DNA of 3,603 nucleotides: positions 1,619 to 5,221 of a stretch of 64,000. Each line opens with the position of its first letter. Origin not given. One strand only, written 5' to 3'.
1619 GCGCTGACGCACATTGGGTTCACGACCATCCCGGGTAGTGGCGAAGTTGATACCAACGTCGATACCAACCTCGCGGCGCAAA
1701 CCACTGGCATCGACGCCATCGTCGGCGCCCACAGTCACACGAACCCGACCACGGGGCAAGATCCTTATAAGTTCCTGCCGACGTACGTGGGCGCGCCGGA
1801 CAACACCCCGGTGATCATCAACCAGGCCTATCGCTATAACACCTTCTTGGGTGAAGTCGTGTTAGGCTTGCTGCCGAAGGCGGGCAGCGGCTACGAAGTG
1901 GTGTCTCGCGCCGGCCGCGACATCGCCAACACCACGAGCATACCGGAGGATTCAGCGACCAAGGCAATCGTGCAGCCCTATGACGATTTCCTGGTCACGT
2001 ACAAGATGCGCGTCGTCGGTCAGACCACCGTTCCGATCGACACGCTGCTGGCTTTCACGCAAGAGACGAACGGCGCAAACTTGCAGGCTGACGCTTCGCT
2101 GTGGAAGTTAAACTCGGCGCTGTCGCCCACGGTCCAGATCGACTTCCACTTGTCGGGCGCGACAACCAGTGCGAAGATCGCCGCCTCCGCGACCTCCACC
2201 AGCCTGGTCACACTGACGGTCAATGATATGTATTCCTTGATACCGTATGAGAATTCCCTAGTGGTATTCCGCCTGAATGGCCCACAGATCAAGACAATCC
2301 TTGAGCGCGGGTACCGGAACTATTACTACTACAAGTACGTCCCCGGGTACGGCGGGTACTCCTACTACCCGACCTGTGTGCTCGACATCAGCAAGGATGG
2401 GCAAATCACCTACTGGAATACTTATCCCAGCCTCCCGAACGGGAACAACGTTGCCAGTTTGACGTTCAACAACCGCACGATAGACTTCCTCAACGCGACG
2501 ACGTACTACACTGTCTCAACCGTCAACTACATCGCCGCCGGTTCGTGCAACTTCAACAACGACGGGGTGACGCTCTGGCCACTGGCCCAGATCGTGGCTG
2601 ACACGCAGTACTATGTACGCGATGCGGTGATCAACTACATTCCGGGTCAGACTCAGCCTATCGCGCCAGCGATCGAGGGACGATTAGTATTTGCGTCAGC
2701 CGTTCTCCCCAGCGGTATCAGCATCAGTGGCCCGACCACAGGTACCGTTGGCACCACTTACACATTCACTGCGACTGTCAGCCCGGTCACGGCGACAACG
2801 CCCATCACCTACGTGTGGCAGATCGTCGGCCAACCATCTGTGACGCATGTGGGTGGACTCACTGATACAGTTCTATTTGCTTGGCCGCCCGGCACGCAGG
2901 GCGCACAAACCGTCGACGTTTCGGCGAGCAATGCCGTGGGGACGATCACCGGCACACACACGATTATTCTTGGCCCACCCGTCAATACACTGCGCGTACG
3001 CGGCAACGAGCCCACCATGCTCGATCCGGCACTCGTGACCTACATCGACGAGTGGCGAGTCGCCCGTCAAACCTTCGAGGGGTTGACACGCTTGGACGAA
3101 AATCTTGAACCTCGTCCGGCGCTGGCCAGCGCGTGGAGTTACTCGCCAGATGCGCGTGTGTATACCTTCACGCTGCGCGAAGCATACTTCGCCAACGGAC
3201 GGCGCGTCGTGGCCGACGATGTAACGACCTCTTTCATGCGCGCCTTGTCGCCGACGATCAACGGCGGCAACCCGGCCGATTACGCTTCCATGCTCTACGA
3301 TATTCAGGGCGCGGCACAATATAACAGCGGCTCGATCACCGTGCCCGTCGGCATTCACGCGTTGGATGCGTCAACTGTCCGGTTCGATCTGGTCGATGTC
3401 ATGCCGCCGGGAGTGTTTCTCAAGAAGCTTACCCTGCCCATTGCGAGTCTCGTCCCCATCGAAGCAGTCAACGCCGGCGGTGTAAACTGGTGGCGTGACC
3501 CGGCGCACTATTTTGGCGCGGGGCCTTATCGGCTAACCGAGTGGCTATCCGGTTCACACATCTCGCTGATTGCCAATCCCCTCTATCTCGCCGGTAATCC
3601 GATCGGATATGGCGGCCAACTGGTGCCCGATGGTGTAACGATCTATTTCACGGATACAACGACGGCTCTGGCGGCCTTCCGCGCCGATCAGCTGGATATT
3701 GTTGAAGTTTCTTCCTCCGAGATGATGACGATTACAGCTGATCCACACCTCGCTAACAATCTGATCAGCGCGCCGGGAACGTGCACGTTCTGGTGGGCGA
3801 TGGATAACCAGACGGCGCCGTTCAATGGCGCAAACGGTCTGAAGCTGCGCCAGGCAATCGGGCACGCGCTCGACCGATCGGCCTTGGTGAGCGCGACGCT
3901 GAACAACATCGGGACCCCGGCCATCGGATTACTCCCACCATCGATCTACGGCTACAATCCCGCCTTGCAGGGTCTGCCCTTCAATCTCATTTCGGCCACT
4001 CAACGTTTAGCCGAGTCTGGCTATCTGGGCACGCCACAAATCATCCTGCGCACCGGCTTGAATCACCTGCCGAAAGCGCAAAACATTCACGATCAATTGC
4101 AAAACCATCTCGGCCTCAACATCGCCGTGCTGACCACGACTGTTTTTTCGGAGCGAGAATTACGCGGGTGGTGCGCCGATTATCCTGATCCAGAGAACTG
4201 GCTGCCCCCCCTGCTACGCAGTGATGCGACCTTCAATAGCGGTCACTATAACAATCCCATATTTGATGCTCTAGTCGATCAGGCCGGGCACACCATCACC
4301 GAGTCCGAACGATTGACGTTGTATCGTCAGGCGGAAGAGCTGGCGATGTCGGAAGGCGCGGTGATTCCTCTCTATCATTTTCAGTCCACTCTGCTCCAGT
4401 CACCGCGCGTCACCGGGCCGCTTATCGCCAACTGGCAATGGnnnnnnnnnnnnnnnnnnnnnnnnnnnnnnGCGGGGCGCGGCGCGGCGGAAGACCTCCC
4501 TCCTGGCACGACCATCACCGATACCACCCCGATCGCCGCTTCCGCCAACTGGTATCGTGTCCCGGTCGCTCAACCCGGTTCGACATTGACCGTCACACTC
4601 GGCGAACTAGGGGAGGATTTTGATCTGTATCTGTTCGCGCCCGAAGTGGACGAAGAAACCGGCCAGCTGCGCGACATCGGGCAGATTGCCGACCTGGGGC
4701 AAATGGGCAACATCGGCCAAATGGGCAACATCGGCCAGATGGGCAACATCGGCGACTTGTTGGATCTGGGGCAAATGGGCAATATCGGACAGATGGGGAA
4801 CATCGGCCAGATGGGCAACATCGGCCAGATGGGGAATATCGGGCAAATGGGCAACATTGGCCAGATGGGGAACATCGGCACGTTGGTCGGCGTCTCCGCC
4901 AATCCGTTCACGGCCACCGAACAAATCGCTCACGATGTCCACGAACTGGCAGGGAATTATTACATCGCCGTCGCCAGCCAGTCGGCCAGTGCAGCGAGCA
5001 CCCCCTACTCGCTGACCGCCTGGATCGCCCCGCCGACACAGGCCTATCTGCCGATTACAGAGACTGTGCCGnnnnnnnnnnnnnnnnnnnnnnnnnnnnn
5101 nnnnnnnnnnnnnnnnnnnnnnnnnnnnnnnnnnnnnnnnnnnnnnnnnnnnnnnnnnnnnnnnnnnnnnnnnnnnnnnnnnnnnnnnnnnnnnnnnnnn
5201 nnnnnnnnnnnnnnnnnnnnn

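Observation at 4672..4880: Near-perfect 18-bp tandem repeat (GQMGNI x about 10) inside the PPC domain of a >2590-aa modular surface protein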

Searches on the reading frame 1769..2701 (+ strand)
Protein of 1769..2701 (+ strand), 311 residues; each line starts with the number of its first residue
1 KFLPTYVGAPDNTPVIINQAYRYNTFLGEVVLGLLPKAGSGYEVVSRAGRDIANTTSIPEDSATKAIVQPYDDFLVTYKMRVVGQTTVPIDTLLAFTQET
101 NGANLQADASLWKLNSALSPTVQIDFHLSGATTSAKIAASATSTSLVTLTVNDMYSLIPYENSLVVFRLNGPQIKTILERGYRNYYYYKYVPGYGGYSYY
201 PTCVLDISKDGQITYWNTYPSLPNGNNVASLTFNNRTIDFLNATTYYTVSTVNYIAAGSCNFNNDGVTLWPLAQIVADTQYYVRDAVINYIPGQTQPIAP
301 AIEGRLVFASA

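Call 81: search_protein_families(library=pfam, proteins=[window:1769-2701:+], max_evalue=0.01)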
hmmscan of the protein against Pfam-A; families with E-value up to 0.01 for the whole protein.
window:1769-2701:+ (311 aa): 1 family
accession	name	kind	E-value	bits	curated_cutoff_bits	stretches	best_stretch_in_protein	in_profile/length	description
PF02872.23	5_nucleotid_C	-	8.6e-14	52.4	23.6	1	82-262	1-153/158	5'-nucleotidase, C-terminal domain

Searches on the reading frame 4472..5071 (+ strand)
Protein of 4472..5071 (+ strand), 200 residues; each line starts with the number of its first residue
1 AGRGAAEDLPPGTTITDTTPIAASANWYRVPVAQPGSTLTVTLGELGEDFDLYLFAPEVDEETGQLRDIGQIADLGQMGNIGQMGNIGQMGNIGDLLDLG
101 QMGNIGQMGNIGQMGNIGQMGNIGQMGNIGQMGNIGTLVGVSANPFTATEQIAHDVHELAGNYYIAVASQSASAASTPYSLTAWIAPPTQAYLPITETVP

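Call 16: find_homologous_proteins(query=window:4472-5071:+, max_evalue=0.001)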
Query window:4472-5071:+: 2891 candidates shared short words with the query, none scored E <= 0.001.

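Call 23: find_related_loci(query=A1, collection=genome_contigs, flank=6000)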
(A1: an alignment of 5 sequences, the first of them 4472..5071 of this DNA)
Query A1 (200 aa) in genome_contigs; peptide patterns used: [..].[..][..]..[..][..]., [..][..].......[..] (x = any residue, [..] = any of these).
187 stretches matched a pattern; 96 encode a relative of the query (tblastn E <= 1e-3); the best 80 are kept; 80 distinct loci.
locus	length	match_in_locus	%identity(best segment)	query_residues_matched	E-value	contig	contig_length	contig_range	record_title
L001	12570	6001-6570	83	2-197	8e-96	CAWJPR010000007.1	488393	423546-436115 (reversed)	MAG: uncultured Chloroflexia bacterium isolate MFD02979.bin.1.11 genome assembly, contig: contig_29130, whole genome sho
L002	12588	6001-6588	68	3-199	8e-84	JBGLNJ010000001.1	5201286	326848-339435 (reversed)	MAG: Anaerolineae bacterium isolate PPR_0270 scaffold_52704, whole genome shotgun sequence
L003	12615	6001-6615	61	3-195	4e-81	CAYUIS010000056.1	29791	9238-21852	MAG TPA_asm: uncultured Anaerolineales bacterium isolate SRP214966_co2_450 genome assembly, contig: NODE_1894_length_297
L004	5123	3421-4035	63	3-195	1e-80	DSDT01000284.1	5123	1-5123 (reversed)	MAG TPA_asm: Chloroflexota bacterium isolate SpSt-1225 Ga0129302_1010831, whole genome shotgun sequence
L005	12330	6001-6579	63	3-195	1e-79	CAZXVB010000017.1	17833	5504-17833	MAG TPA_asm: uncultured Anaerolineales bacterium isolate binchicken_co256_477 genome assembly, contig: NODE_6850_length_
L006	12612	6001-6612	58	3-200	1e-76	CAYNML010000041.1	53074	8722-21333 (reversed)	MAG TPA_asm: uncultured Anaerolineae bacterium isolate binchicken_co107_373 genome assembly, contig: NODE_1572_length_53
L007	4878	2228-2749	63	26-200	3e-70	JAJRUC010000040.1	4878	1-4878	MAG: Chloroflexota bacterium isolate Dive96_bin10.145 k141_674459, whole genome shotgun sequence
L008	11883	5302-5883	55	3-196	2e-70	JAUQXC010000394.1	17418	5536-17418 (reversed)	MAG: Thermoflexales bacterium isolate BIN19 contig_127693, whole genome shotgun sequence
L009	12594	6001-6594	53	3-200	7e-70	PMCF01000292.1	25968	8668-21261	MAG: Anaerolineae bacterium isolate fen_1063 73.20120700_E3M.207_contig_87345, whole genome shotgun sequence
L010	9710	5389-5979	55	3-200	1e-69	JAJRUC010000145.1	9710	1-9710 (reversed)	MAG: Chloroflexota bacterium isolate Dive96_bin10.145 k141_1623438, whole genome shotgun sequence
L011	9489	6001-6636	53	16-200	8e-68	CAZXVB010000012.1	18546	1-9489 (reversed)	MAG TPA_asm: uncultured Anaerolineales bacterium isolate binchicken_co256_477 genome assembly, contig: NODE_6366_length_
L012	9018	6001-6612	55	3-199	2e-67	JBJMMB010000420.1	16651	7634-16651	MAG: Chloroflexia bacterium isolate H1_18_all_fractions_metab_maxb_101_63_9 k255_6037721, whole genome shotgun sequence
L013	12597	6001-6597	50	1-199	1e-66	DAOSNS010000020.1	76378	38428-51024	MAG TPA_asm: Anaerolineae bacterium isolate AMR_MDS_2365 NODE_348_length_76378_cov_96.856347, whole genome shotgun seque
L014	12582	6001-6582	56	3-196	1e-66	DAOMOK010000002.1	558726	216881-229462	MAG TPA_asm: Chloroflexota bacterium isolate AMR_MDS_5888 NODE_4_length_558726_cov_25.153665, whole genome shotgun seque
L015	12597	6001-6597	49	1-199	7e-66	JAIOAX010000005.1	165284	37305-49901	MAG: Chloroflexota bacterium isolate S1bins75 c_000000000005, whole genome shotgun sequence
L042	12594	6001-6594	46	3-200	6e-59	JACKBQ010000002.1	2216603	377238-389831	MAG: Ardenticatenaceae bacterium isolate HK-STAS-CHLO-25 HK-STAS-CHLO-25_2, whole genome shotgun sequence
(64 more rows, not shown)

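Call 25: predict_structure(alignment_id=A1)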
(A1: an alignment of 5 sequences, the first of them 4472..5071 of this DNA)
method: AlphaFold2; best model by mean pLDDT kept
length: 200 residues; sequences in the alignment: 5
mean_pLDDT: 63.7   pTM: 0.59
mean pLDDT of the five models: 63.7, 63.1, 62.4, 60.9, 57.8
residues with pLDDT >= 90: 20; 70-90: 82; 50-70: 26; < 50: 72
segments of 3 or more residues with pLDDT < 50: 69-133, 193-199
pLDDT, mean of each block of 10 residues (from residue 1): 76 87 84 86 83 81 53 31 31 33 32 33 43 62 75 79 87 84 86 48
secondary structure, 60 per line:
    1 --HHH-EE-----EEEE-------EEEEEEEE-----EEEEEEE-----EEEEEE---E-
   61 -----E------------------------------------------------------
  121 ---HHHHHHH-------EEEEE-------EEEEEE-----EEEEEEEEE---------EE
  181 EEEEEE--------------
elements in order: E14-17 E25-32 E38-44 E50-55 H124-130 E138-142 E150-155 E161-169 E179-186

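Call 26: search_protein_representatives(alignment_id=A1)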
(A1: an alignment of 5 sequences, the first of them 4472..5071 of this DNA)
Query: 5 sequences, 203 profile positions. Proteins with E-value up to 0.001 (for the whole library): 956; up to 1e-10: 92; up to 1e-30: 3. The best 150 are listed.
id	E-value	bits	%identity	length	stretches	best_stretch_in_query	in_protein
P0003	5.8e-90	316.5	-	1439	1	2-202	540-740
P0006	1.2e-87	308.9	-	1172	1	4-201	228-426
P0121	2.1e-32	128.6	-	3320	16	5-46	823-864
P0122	8.3e-27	110.2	-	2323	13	3-58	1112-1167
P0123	1.8e-24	102.6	-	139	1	3-94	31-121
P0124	6.5e-24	100.8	-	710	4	70-139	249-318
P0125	4.0e-22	94.9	-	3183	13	4-81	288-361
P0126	3.3e-21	92.0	-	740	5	65-140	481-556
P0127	6.8e-21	90.9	-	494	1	4-86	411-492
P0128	1.1e-20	90.3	-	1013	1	2-91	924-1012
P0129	4.2e-20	88.4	-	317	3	67-160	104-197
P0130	4.3e-20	88.3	-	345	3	2-60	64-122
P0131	6.8e-20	87.7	-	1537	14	139-186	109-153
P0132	1.6e-18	83.2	-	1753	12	7-61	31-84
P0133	7.0e-18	81.1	-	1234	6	65-144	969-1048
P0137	4.5e-17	78.5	-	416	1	127-202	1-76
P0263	3.6e-09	52.7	-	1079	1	16-191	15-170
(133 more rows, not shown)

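Call 31: search_protein_families(library=ncbifam, proteins=[window:4472-5071:+], max_evalue=0.1)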
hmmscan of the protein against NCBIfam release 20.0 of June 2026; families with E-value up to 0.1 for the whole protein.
window:4472-5071:+ (200 aa): 3 families
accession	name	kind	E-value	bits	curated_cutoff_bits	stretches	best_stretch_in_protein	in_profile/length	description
NF038329.2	gly_rich_SclB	equivalog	2.5e-09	36.6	325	1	62-136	115-189/442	LPXTG-anchored collagen-like adhesin Scl2/SclB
NF038330.1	adhesin_SclA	exception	1e-07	31.9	400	1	68-136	118-186/405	LPXTG-anchored collagen-like adhesin Scl1/SclA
NF046116.1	adhesin_Lcl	equivalog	0.00045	18.9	500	1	73-133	78-138/431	collagen-like adhesin Lcl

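Call 49: fold_search(model_id=the predicted structure, library=pdb)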
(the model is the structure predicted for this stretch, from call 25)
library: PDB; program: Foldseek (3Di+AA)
matches with E <= 10: 737; with E <= 0.001: 3
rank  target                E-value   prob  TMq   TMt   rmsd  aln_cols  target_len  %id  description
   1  5sv5                  1.2e-04  1.00  0.41  0.72   6.2       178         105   11  1.0 Angstrom Crystal Structure of pre-Peptidase C-terminal Domain of Collagenase from Bacillus anthracis. (released 2016-08-17)
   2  3afg_B                5.5e-04  1.00  0.40  0.17   3.7       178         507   15  Crystal structure of ProN-Tk-SP from Thermococcus kodakaraensis (released 2010-08-04)
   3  1o6u_E                8.7e-04  1.00  0.39  0.21   8.1       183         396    8  The Crystal Structure of Human Supernatant Protein Factor (released 2003-10-17)
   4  1olm_E                1.0e-03  1.00  0.38  0.20   8.0       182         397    9  Supernatant Protein Factor in Complex with RRR-alpha-Tocopherylquinone: A Link between Oxidized Vitamin E and Choleste (released 2004-08-12)
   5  4uyb                  1.5e-03  1.00  0.41  0.22   8.4       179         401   11  Crystal structure of SEC14-like protein 3 (released 2014-09-24)
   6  3afg_A                1.7e-03  1.00  0.41  0.17   3.2       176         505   15  Crystal structure of ProN-Tk-SP from Thermococcus kodakaraensis (released 2010-08-04)
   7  9ues_B                1.7e-03  1.00  0.42  0.21   4.4       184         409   15  Crystal structure of an inactive TKSP mutant in complex with the TKS propeptide (released 2026-02-18)
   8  4dzg                  2.0e-03  1.00  0.39  0.65   7.9       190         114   15  Crystal structure of Aeromonas hydrophila PliG, a periplasmic lysozyme inhibitor of g-type lysozyme (released 2012-06-13)
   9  4tlg_B                2.1e-03  1.00  0.39  0.22   8.5       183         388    9  Crystal structure of SEC14-like protein 4 (SEC14L4) (released 2014-07-02)
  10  2quo                  2.2e-03  1.00  0.39  0.59   6.0       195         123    8  Crystal Structure of C terminal fragment of Clostridium perfringens enterotoxin (released 2007-10-30)
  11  4tlg_A                3.3e-03  1.00  0.38  0.21   8.3       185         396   10  Crystal structure of SEC14-like protein 4 (SEC14L4) (released 2014-07-02)
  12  8u5d_B                3.7e-03  1.00  0.39  0.58   4.4       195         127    7  Crystal Structure of C-terminal domain of Clostridium perfringens Enterotoxin in Space Group P 41 21 2 (released 2023-12-20)
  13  7rrm_A                4.0e-03  1.00  0.35  0.64   4.0       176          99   11  Structure of the human TMED1 (p24gamma1) Golgi dynamics Domain (released 2021-10-20)
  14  1nqj_A                4.7e-03  1.00  0.40  0.78   3.4       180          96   10  CRYSTAL STRUCTURE OF CLOSTRIDIUM HISTOLYTICUM COLG COLLAGENASE COLLAGEN-BINDING DOMAIN 3B AT 1.0 ANGSTROM RESOLUTION I (released 2003-04-15)
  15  6ov3_B                5.0e-03  1.00  0.41  0.63   4.1       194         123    9  Crystal structure of human claudin-9 in complex with Clostridium perfringens entertoxin C-terminal domain in open form (released 2019-09-04)
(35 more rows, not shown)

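Call 64: find_related_loci(query=window:4472-5071:+, collection=metagenome_contigs, flank=1500)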
Query window:4472-5071:+ (200 aa) in metagenome_contigs; peptide patterns used: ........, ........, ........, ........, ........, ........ (x = any residue, [..] = any of these).
254 stretches matched a pattern; 8 encode a relative of the query (tblastn E <= 1e-3); 8 distinct loci.
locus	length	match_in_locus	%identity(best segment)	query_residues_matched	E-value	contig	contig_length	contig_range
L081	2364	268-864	63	3-195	1e-85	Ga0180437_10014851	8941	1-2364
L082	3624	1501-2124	57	3-195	4e-74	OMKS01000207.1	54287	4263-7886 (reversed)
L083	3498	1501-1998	66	23-188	2e-72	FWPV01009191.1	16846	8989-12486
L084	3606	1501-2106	48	1-199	5e-62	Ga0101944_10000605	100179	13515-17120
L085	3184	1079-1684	48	1-199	1e-60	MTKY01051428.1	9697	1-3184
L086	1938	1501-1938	62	3-142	3e-60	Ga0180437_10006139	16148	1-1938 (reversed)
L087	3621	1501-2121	49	3-200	4e-59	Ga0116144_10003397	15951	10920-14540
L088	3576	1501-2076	60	3-200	4e-76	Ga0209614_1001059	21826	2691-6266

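Call 70: search_protein_families(library=pfam, proteins=[L042:111-4427:+, L001:2844-5216:+], max_evalue=0.001)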
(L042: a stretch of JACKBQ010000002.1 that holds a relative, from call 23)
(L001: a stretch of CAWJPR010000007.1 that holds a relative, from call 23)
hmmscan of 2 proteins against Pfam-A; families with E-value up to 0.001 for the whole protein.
L042:111-4427:+ (1439 aa): 11 families
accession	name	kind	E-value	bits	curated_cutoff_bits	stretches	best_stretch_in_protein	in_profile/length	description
PF00211.25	Guanylate_cyc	-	1.2e-35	123.1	21.9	2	97-266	10-156/183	Adenylate and Guanylate cyclase catalytic domain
PF13424.12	TPR_12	-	5.7e-29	100.6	30.1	2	1107-1178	3-77/77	Tetratricopeptide repeat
PF13191.12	AAA_16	-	3.3e-20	73.7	32.6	1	560-745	3-166/167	AAA ATPase domain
PF07719.23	TPR_2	-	6.2e-17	60.7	27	1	1187-1217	2-32/34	Tetratricopeptide repeat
PF00515.34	TPR_1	-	5.8e-14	51.7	27.8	2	1226-1255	1-30/34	Tetratricopeptide repeat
PF13181.12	TPR_8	-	3.3e-13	49.1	25.7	0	1228-1255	3-30/34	Tetratricopeptide repeat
PF17874.7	TPR_MalT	-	4.2e-11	43.1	45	1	1191-1418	45-271/336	MalT-like TPR region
PF13374.12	TPR_10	-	6e-07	29.7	27.5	1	1226-1259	2-35/42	Tetratricopeptide repeat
PF13401.12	AAA_22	-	6.9e-06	26.9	27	1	582-753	6-126/130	AAA domain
PF14938.12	SNAP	-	1.6e-05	25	25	0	1160-1288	88-217/282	Soluble NSF attachment protein, SNAP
PF13428.12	TPR_14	-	0.00077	20.4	23.5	0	1191-1223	6-38/44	Tetratricopeptide repeat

L001:2844-5216:+ (791 aa): 1 family
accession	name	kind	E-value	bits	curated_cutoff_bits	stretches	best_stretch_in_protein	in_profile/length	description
PF00496.27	SBP_bac_5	-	7.5e-26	91.5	32.4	1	597-785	1-164/368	Bacterial extracellular solute-binding proteins, family 5 Middle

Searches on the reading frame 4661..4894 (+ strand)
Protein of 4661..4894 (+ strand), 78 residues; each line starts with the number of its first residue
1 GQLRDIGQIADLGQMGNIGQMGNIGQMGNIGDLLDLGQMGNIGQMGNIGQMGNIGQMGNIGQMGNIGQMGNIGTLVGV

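Call 8: search_protein_families(library=pfam, proteins=[window:4661-4894:+], max_evalue=10)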
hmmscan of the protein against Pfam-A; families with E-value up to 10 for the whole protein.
seq(78 aa): 2 families
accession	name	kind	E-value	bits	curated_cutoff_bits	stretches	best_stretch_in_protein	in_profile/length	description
PF01391.23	Collagen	-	9.1e-09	35.4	27.2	1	13-70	1-58/60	Collagen triple helix repeat (20 copies)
PF25197.1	DPC4_N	-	0.19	12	27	0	12-25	20-33/35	Diatom pyrenoid component 4 N-terminal motif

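Call 84: search_solved_structures(query=window:4661-4894:+, max_evalue=10)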
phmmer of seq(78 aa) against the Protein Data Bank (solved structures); distinct sequences matched with E-value up to 10: 43.
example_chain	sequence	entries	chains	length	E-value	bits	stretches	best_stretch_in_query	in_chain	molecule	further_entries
3hqv_B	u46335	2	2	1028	5.6e-26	93.5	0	15-73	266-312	Collagen alpha-2(I) chain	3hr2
3hqv_A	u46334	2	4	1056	3.7e-22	81.3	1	13-73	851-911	Collagen alpha-1(I) chain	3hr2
9wxp_DB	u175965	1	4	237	6.1e-13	52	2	6-73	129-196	Collagen alpha-2(V) chain preproprotein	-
9wxp_AB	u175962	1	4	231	1.1e-10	44.8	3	12-74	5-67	Chromaffin granule amine transporter isoform X1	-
9wxp_CA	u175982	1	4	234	1.3e-10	44.7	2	18-73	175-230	Fibrillar collagen NC1 domain-containing protein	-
9han_B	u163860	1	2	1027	1.1e-09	41.7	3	14-72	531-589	Collagen type VI alpha 2 chain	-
9wxp_BJ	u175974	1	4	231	2.8e-09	40.4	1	12-73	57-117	Collagen alpha-1(IX) chain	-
9wxp_DC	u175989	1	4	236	6.3e-09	39.3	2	22-70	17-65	Fibrillar collagen NC1 domain-containing protein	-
9wxp_BB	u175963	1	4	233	1.8e-08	37.8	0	28-61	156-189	Collagen type V alpha 2 chain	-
9wxp_DA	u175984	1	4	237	8.4e-08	35.7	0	11-11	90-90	Fibrillar collagen NC1 domain-containing protein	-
9wxp_BK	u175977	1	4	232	1.6e-07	34.8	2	11-70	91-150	Collagen type IX alpha 2 chain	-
9wxp_BC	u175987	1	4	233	1.9e-07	34.6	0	13-73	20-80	Collagen type XI alpha 1 chain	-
9wxp_AA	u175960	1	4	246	6e-07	33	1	13-72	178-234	Collagen alpha-1(V) chain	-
9wxp_CC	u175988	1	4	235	1e-06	32.2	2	13-73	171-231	Collagen type XI alpha 1 chain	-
9han_A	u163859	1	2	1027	1.4e-06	31.8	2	5-70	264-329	Collagen type VI alpha 1 chain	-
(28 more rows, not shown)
